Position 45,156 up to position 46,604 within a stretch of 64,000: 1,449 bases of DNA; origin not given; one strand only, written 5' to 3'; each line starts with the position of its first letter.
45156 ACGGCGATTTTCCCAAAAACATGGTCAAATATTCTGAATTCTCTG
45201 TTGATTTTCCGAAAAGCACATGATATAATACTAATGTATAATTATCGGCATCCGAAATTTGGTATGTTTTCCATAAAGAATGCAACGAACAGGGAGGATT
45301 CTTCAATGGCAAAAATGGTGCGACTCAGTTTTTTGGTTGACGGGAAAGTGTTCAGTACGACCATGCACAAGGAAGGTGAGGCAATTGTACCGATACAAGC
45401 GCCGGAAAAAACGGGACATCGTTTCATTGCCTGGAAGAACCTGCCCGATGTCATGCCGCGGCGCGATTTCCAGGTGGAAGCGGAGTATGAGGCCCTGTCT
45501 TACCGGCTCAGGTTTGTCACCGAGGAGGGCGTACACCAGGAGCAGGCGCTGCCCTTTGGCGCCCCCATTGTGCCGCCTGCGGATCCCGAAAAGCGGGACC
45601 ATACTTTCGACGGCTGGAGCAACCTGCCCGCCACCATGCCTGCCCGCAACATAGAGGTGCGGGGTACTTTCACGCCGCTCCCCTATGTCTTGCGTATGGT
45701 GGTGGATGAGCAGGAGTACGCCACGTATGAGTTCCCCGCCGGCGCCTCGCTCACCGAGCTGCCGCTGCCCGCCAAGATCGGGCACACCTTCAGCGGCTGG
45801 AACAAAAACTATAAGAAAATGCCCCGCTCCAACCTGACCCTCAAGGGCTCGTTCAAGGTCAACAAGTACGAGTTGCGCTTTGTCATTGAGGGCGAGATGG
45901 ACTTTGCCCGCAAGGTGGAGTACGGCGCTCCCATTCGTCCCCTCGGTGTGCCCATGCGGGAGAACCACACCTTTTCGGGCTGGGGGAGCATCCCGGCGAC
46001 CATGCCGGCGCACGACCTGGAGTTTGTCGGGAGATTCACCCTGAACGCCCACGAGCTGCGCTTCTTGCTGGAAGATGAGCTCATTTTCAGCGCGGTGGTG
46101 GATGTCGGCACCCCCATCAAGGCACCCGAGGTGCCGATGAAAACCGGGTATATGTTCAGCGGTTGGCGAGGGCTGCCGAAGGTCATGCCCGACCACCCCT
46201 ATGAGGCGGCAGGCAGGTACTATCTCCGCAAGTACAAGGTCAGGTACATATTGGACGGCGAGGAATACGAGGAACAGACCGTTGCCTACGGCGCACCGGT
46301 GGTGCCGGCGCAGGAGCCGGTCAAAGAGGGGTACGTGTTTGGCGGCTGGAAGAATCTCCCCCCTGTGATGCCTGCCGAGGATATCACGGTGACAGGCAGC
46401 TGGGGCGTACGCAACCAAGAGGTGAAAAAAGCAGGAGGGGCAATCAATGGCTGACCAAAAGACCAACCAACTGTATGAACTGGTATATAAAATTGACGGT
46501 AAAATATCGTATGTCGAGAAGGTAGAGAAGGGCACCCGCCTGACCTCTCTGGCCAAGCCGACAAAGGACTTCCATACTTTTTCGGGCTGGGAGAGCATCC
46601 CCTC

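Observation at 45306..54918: Translationally coupled pair of B-repeat proteins (6 and ~44 units; 2823 aa) with no signal peptide, TM segment or wall anchor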

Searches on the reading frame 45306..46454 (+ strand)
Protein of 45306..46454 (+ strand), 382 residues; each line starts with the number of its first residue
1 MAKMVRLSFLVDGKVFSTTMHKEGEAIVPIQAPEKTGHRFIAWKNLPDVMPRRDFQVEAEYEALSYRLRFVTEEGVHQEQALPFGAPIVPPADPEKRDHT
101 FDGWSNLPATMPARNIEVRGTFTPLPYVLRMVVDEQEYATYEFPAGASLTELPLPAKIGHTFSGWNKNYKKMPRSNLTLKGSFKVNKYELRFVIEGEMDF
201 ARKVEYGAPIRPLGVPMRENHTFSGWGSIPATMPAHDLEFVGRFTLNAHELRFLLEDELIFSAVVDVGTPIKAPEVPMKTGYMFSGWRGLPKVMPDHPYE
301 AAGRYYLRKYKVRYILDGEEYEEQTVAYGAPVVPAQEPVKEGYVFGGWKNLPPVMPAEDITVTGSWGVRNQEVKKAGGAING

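Call 6: search_protein_families(library=pfam, proteins=[window:45306-46454:+], max_evalue=0.01)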
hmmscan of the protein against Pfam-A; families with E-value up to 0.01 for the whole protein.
window:45306-46454:+ (382 aa): 5 families
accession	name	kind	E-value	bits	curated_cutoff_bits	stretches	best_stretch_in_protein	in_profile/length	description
PF09479.16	Flg_new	-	2.3e-33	114.6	27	2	310-349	1-39/65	Listeria-Bacteroides repeat domain (List_Bact_rpt)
PF18998.6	Flg_new_2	-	1.9e-05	25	23.6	0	13-62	11-70/73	Divergent InlB B-repeat domain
PF16561.11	AMPK1_CBM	-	9.2e-05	23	26.8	0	161-204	19-63/85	Glycogen recognition site of AMP-activated protein kinase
PF18655.7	SHIRT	-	0.00017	22.6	22.4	0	334-367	46-80/82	SHIRT domain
PF19876.4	DUF6349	-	0.0041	17.6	25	0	97-111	90-104/169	Family of unknown function (DUF6349)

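Call 7: search_protein_families(library=ncbifam, proteins=[window:45306-46454:+], max_evalue=0.01)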
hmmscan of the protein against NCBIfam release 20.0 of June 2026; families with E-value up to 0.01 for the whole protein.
window:45306-46454:+ (382 aa): 3 families
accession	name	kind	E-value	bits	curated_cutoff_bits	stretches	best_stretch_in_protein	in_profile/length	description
NF033189.1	internalin_A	exception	2.8e-16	59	1600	1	131-287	501-674/799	class 1 internalin InlA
NF033188.1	internalin_H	exception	1.7e-13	50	1050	1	160-227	377-453/548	InlH/InlC2 family class 1 internalin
TIGR02543.1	List_Bact_rpt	repeat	1.5e-11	44.4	20.95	0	338-350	1-13/44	TIGR02543 family repeat protein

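Call 11: find_encoding_contigs(protein=window:45306-46454:+, flank=10000, max_places=6)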
Protein window:45306-46454:+ (382 aa): 2 contigs read that carry it; 2 places shown.
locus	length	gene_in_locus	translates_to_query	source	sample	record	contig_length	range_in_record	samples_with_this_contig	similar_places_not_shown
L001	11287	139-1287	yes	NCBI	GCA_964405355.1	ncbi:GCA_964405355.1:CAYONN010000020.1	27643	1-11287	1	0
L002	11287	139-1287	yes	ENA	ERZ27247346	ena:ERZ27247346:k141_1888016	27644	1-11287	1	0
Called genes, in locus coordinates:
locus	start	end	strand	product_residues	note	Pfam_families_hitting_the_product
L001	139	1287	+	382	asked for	PF09479:Flg_new (weak)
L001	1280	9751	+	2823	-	PF18998:Flg_new_2 (faint), PF16561:AMPK1_CBM (faint), PF09479:Flg_new (weak)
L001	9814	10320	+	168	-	-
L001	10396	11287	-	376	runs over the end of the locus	PF09587:PGA_cap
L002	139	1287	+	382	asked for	PF09479:Flg_new (weak)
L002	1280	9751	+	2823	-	PF18998:Flg_new_2 (faint), PF16561:AMPK1_CBM (faint), PF09479:Flg_new (weak)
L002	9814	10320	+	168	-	-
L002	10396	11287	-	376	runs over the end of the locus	PF09587:PGA_cap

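Call 14: find_homologous_proteins(query=window:45306-46454:+, max_evalue=1e-10)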
Query window:45306-46454:+ (382 aa): 863 proteins with E <= 1e-10 among 4154 candidates; the best 120 are listed.
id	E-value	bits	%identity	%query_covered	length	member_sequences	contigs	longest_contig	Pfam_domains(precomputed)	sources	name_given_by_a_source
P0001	7.2e-262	887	100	100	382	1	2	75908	PF09479.17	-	-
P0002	3.2e-180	618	40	96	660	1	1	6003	PF09479.17,PF18998.7,PF26277.1,PF09189.16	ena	-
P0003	3.5e-178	611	40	96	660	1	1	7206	PF09479.17,PF18998.7,PF26277.1,PF09189.16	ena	-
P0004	2.2e-152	526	38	98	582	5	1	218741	PF24828.2,PF09479.17,PF13209.12,PF18998.7,PF20622.5,PF19818.6,PF09189.16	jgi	jgi:uncharacterized repeat protein (TIGR02543 family)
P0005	1.6e-147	510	36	95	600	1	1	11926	PF09479.17,PF18998.7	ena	-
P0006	9.0e-147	508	41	95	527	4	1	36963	PF09479.17,PF16561.12,PF18998.7,PF03491.19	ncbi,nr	ncbi:MAG: InlB B-repeat-containing protein, partial [Bacteroidaceae bacterium]|nr:InlB B-repeat-cont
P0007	2.2e-143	497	36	96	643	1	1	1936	PF09479.17,PF18998.7,PF09189.16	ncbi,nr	ncbi:MAG: InlB B-repeat-containing protein, partial [Muribaculaceae bacterium]|nr:InlB B-repeat-cont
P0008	9.3e-140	485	39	97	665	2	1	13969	PF09479.17,PF16561.12,PF00404.25,PF18998.7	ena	-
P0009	1.8e-139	484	37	94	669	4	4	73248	PF09479.17,PF18998.7,PF02368.25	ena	-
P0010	3.2e-138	480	38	96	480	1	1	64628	PF09479.17,PF16561.12,PF18998.7,PF09189.16,PF16373.11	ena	-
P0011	4.4e-138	479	39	96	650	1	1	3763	PF09479.17,PF16561.12,PF18998.7,PF07853.17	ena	-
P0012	6.2e-137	475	40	95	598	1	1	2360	PF09479.17,PF18998.7,PF09189.16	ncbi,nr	ncbi:MAG: InlB B-repeat-containing protein, partial [Muribaculaceae bacterium]|nr:InlB B-repeat-cont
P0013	6.5e-137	475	34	96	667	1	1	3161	PF09479.17,PF16561.12,PF18998.7,PF09189.16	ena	-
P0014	9.9e-137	475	40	94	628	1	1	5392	PF09479.17,PF16561.12,PF18998.7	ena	-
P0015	2.0e-133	464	36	95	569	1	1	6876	PF09479.17,PF18998.7,PF10705.15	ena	-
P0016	5.8e-132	459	35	96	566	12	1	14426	PF09479.17,PF18998.7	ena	-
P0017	1.4e-130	454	39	98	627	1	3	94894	PF19193.7,PF09479.17,PF16561.12,PF18998.7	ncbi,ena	-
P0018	3.2e-130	453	37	96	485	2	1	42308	PF09479.17,PF16561.12,PF18998.7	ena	-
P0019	6.6e-130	452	53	96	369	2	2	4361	PF09479.17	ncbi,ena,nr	ncbi:MAG: InlB B-repeat-containing protein [Clostridia bacterium]|nr:InlB B-repeat-containing protei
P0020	6.3e-129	449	35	96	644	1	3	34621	PF09479.17,PF16561.12,PF18998.7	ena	-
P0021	4.7e-127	443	39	95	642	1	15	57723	PF09479.17,PF16561.12,PF23163.2,PF18998.7,PF20622.5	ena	-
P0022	4.8e-127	443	39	95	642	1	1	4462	PF09479.17,PF16561.12,PF23163.2,PF18998.7,PF20622.5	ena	-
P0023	9.8e-126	439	34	92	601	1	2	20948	PF09479.17,PF18998.7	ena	-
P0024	1.9e-125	438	34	92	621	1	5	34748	PF09479.17,PF18998.7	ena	-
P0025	7.4e-125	436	35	95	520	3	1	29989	PF09479.17,PF16561.12,PF18998.7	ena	-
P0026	1.6e-122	428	39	96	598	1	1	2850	PF09479.17,PF16561.12,PF18998.7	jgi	jgi:uncharacterized repeat protein (TIGR02543 family)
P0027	1.2e-121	425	51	95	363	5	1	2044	PF09479.17,PF16561.12,PF18998.7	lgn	-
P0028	1.3e-121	425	34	96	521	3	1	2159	PF09479.17,PF16561.12,PF18998.7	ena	-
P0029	3.4e-121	424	41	93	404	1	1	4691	PF23361.2,PF09479.17,PF18998.7,PF26277.1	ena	-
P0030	5.5e-120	420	38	99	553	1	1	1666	PF24828.2,PF09479.17,PF27390.1,PF18998.7,PF20622.5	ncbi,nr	ncbi:MAG: InlB B-repeat-containing protein, partial [Muribaculaceae bacterium]|nr:InlB B-repeat-cont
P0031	7.9e-120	419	38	93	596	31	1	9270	PF09479.17,PF18998.7,PF24488.2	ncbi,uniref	ncbi:InlB B-repeat-containing protein, partial [uncultured Duncaniella sp.]|uniref:InlB B-repeat-con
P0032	1.2e-119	419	34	92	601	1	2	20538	PF09479.17,PF18998.7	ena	-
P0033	1.3e-119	418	34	92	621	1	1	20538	PF09479.17,PF18998.7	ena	-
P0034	1.4e-119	418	37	96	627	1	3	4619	PF09479.17,PF13306.13,PF16561.12,PF18998.7,PF16373.11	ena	-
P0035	2.6e-119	417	33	94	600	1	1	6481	PF09479.17,PF16561.12,PF18998.7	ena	-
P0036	2.6e-119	417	38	96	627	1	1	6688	PF09479.17,PF13306.13,PF16561.12,PF18998.7,PF16373.11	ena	-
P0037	2.8e-119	417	33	92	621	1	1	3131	PF09479.17,PF18998.7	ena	-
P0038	7.2e-119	416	50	96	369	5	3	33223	PF09479.17,PF18998.7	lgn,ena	-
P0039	7.5e-119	416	33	93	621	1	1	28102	PF09479.17,PF18998.7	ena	-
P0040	5.7e-118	413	33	92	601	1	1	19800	PF09479.17,PF18998.7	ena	-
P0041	2.3e-117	411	33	92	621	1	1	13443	PF09479.17,PF18998.7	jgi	-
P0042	2.7e-117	411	38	95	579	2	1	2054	PF09479.17,PF16561.12,PF23163.2,PF18998.7,PF20622.5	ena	-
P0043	4.2e-117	410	38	96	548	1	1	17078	PF09479.17,PF16561.12,PF23163.2,PF18998.7,PF20622.5,PF07853.17,PF09189.16,PF16373.11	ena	-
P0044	5.7e-117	410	49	96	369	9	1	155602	PF09479.17,PF18998.7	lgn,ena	-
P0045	7.5e-117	409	49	96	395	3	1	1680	PF09479.17,PF18998.7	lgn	-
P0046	3.6e-116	407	39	95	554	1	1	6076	PF09479.17,PF18998.7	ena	-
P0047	7.1e-116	406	41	76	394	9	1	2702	PF09479.17,PF16561.12,PF18998.7,PF14564.12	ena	-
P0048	1.2e-115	405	48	96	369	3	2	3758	PF09479.17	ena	-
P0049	1.3e-115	405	38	97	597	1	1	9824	PF09479.17,PF16561.12,PF18676.7,PF18998.7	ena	-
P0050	1.5e-115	405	37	97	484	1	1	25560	PF09479.17,PF18998.7,PF02678.23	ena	-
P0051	4.5e-115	403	48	96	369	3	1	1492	PF09479.17,PF18998.7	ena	-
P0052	2.0e-114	401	48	96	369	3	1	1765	PF09479.17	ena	-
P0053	8.1e-114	399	33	97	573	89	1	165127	PF09479.17,PF16561.12,PF18998.7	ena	-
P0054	1.2e-112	395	39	95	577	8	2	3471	PF09479.17,PF13306.13,PF16561.12,PF18998.7,PF13855.13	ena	-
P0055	5.2e-112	393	37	96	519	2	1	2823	PF09479.17,PF16561.12,PF18998.7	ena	-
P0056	5.8e-112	393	38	95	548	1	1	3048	PF09479.17,PF16561.12,PF18998.7,PF09189.16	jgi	jgi:uncharacterized repeat protein (TIGR02543 family)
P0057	6.8e-112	393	37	96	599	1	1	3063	PF09479.17,PF16561.12,PF18998.7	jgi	-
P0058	2.5e-111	391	35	95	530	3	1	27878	PF09479.17,PF18998.7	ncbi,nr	ncbi:MAG: InlB B-repeat-containing protein, partial [Bacteroidaceae bacterium]|nr:InlB B-repeat-cont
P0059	3.6e-111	391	37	94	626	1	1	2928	PF09479.17,PF18998.7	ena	-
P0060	5.8e-111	390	37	97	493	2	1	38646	PF09479.17,PF18998.7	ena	-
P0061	1.1e-110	389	36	96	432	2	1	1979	PF09479.17,PF18998.7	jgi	jgi:uncharacterized repeat protein (TIGR02543 family)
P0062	1.0e-109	386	39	96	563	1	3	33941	PF09479.17,PF16561.12,PF18998.7,PF20622.5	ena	-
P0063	1.2e-109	386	38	94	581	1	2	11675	PF09479.17,PF16561.12,PF18998.7,PF20622.5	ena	-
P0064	1.3e-109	385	43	85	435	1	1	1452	PF09479.17,PF18998.7,PF09189.16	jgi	jgi:uncharacterized repeat protein (TIGR02543 family)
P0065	1.4e-109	385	36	96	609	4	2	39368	PF09479.17,PF13306.13,PF18998.7,PF20622.5,PF07853.17,PF21817.4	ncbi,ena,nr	ncbi:MAG: InlB B-repeat-containing protein [Bacteroidaceae bacterium]|nr:InlB B-repeat-containing pr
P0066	1.4e-109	385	36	95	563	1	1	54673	PF09479.17,PF16561.12,PF18998.7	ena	-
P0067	1.5e-109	385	38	94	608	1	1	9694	PF09479.17,PF13306.13,PF16561.12,PF18998.7,PF20622.5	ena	-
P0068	8.0e-109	383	49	96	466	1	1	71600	PF09479.17,PF18998.7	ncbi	-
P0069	2.6e-108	381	36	95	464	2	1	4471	PF09479.17,PF16561.12,PF18998.7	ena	-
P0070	4.0e-108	381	37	96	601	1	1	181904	PF09479.17,PF18998.7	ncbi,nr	ncbi:MAG: InlB B-repeat-containing protein [Bacteroidaceae bacterium]|nr:InlB B-repeat-containing pr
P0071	1.0e-107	379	37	95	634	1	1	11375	PF09479.17,PF17816.9,PF18998.7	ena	-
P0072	1.3e-107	379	47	96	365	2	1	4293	PF09479.17,PF16561.12,PF18998.7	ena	-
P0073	1.4e-107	379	38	97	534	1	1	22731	PF09479.17,PF16561.12,PF18998.7,PF07853.17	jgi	jgi:hypothetical protein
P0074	1.6e-106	375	47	96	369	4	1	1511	PF09479.17,PF18998.7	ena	-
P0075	1.7e-106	375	35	95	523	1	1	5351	PF09479.17,PF16561.12,PF18998.7,PF07853.17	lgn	-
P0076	2.0e-106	375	49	96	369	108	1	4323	PF09479.17,PF18998.7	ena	-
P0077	2.1e-106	375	33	94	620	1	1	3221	PF09479.17,PF16561.12,PF18998.7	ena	-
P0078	2.1e-106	375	36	95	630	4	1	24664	PF00754.32,PF09479.17,PF18998.7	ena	-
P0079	4.0e-106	374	33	95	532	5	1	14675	PF09479.17,PF18998.7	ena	-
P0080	1.7e-105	372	37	93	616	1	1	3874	PF09479.17,PF18998.7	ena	-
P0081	5.0e-105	370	37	96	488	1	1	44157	PF09479.17,PF18998.7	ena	-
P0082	7.3e-105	370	38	96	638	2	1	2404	PF09479.17,PF13306.13,PF18998.7,PF13855.13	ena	-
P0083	1.2e-104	369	36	96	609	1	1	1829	PF09479.17,PF18998.7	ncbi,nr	ncbi:MAG: InlB B-repeat-containing protein, partial [Muribaculaceae bacterium]|nr:InlB B-repeat-cont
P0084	1.5e-104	369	35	95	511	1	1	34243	PF09479.17,PF18998.7,PF20622.5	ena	-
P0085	6.3e-104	367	48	96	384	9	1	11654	PF09479.17,PF18998.7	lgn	-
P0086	1.1e-103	366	38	78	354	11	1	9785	PF09479.17,PF18998.7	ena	-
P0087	2.2e-103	365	38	90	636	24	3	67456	PF09479.17,PF18998.7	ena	-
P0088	5.7e-103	364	37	95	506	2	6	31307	PF09479.17,PF23163.2,PF18998.7,PF25494.2,PF14844.13,PF07853.17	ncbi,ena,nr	ncbi:MAG: InlB B-repeat-containing protein [Prevotella sp.]|nr:InlB B-repeat-containing protein [Pre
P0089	1.1e-102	363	34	94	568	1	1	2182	PF09479.17,PF18998.7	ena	-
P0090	1.4e-102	362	46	96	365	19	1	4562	PF09479.17,PF18998.7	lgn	-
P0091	3.1e-102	361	34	94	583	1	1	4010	PF09479.17,PF18998.7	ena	-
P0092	1.0e-101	359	33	96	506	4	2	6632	PF09479.17,PF16561.12,PF18962.8,PF18998.7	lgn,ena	-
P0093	1.5e-101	359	34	91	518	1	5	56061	PF09479.17,PF18998.7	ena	-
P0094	1.9e-101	359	36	91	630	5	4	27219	PF09479.17,PF18998.7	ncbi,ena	-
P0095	2.7e-101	358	38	96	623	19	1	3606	PF09479.17,PF16561.12,PF18998.7,PF09189.16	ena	-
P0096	3.1e-101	358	32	91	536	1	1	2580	PF09479.17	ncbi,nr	ncbi:MAG: InlB B-repeat-containing protein, partial [Muribaculaceae bacterium]|nr:InlB B-repeat-cont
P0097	7.6e-101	357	34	97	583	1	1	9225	PF09479.17,PF18998.7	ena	-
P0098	7.9e-101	357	37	95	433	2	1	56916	PF09479.17,PF18998.7,PF20622.5,PF09189.16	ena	-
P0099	8.7e-101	356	28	95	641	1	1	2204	PF09479.17,PF18998.7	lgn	-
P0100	1.2e-100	356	37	91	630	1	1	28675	PF09479.17,PF18998.7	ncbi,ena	-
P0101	1.3e-100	356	37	96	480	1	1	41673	PF09479.17,PF16561.12,PF18998.7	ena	-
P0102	1.5e-100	356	34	97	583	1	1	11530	PF09479.17,PF18998.7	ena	-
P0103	6.2e-100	354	36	94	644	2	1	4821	PF09479.17,PF18998.7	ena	-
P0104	8.0e-100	353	36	93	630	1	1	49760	PF09479.17,PF18998.7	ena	-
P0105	1.1e-99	353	35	92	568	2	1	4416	PF09479.17,PF18998.7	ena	-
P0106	1.1e-99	353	34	92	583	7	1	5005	PF09479.17,PF18998.7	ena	-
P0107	4.1e-99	351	37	96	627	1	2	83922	PF09479.17,PF18998.7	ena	-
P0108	1.3e-98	349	36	96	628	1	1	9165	PF09479.17,PF18998.7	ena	-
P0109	5.8e-98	347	40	89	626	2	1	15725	PF09479.17,PF16561.12,PF18998.7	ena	-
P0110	1.4e-97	346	37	96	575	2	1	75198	PF09479.17,PF18998.7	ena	-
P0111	1.7e-96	342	40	92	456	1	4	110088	PF09479.17,PF18998.7,PF07853.17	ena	-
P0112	1.8e-96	342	36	91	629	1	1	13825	PF09479.17,PF18998.7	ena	-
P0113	7.8e-96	340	36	95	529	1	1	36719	PF09479.17,PF18998.7,PF05578.20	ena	-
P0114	1.8e-95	339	37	95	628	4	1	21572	PF09479.17,PF18998.7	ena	-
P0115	3.1e-95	338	37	95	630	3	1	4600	PF09479.17,PF18998.7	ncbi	-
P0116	1.0e-94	336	36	95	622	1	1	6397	PF09479.17,PF18998.7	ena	-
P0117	7.1e-94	334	41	76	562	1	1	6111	PF09479.17,PF16561.12,PF18998.7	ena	-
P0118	8.4e-94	333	38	97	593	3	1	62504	PF09479.17,PF13306.13,PF16561.12,PF18998.7,PF07853.17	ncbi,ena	-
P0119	1.4e-93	333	33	96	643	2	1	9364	PF09479.17,PF18998.7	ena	-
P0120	1.5e-93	333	37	91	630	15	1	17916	PF09479.17,PF18998.7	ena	-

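Call 17: find_encoding_contigs(protein=P0044, flank=10000, max_places=3)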
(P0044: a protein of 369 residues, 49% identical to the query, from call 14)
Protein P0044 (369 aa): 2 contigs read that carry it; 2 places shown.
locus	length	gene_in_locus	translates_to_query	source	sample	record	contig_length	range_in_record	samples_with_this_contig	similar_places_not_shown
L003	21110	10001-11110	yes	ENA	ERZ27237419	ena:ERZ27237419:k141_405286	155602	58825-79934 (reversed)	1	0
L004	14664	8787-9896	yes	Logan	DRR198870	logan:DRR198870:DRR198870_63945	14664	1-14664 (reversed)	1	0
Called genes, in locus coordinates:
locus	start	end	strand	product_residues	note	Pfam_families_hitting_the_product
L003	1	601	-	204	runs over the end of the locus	PF02915:Rubrerythrin, PF21349:RUBY_RBDX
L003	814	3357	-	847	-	PF08531:Bac_rhamnosid_N, PF05592:Bac_rhamnosid, PF17389:Bac_rhamnosid6H, PF17390:Bac_rhamnosid_C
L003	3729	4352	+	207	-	PF01066:CDP-OH_P_transf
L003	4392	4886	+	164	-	PF03729:DUF308 (faint)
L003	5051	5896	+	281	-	PF00037:Fer4 (faint), PF12838:Fer4_7 (faint), PF13187:Fer4_9 (faint), PF13484:Fer4_16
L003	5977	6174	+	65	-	PF20076:DUF6472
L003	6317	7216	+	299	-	PF00005:ABC_tran, PF13304:AAA_21 (weak)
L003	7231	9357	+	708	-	-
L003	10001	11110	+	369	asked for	PF09479:Flg_new (faint), PF18998:Flg_new_2 (faint)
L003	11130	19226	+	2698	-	PF09479:Flg_new (weak), PF16561:AMPK1_CBM (faint), PF18998:Flg_new_2 (faint), PF21144:Aquarius_N_3rd (faint), PF09479:Flg_new (weak)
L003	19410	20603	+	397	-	-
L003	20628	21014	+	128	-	-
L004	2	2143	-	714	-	?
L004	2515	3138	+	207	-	PF01066:CDP-OH_P_transf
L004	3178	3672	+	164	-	PF03729:DUF308 (faint)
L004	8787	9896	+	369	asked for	PF09479:Flg_new (faint), PF18998:Flg_new_2 (faint)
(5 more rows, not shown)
